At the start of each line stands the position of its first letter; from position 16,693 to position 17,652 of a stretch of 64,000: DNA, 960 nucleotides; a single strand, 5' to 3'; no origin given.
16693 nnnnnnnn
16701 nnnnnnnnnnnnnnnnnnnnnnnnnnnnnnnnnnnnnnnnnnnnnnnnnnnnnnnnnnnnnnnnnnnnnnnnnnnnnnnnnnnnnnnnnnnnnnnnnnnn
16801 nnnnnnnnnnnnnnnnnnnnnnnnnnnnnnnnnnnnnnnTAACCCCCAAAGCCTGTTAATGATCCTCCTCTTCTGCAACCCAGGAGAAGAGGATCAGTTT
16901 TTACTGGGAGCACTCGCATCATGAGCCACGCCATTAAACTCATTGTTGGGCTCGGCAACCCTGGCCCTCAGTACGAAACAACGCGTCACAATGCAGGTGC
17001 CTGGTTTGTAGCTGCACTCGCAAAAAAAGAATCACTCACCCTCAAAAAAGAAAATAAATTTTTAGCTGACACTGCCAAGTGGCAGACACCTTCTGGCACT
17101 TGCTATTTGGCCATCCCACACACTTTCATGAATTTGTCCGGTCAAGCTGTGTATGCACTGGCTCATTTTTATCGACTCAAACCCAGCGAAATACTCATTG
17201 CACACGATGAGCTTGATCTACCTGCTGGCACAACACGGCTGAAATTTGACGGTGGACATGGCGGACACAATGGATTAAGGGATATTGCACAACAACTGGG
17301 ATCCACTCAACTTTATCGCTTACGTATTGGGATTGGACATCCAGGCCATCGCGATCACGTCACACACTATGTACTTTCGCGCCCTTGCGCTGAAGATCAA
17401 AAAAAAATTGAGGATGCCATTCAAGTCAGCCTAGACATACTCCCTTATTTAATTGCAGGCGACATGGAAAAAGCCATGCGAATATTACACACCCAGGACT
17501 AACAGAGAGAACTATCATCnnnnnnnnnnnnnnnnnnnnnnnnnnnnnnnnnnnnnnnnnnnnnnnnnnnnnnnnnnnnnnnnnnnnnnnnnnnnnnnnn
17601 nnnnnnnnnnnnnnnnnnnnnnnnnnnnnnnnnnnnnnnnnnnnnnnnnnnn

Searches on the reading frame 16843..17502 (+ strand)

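Call 59: search_protein_families(library=pfam, proteins=[window:16843-17502:+], max_evalue=0.1)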
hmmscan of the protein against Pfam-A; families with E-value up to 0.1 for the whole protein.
window:16843-17502:+ (219 aa): 2 families
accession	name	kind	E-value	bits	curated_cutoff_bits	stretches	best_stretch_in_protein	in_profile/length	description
PF01195.25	Pept_tRNA_hydro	-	1.1e-60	205.1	27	1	33-214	1-181/183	Peptidyl-tRNA hydrolase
PF14509.12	GH97_C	-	0.063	14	25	0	38-80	10-52/97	Glycosyl-hydrolase 97 C-terminal, oligomerisation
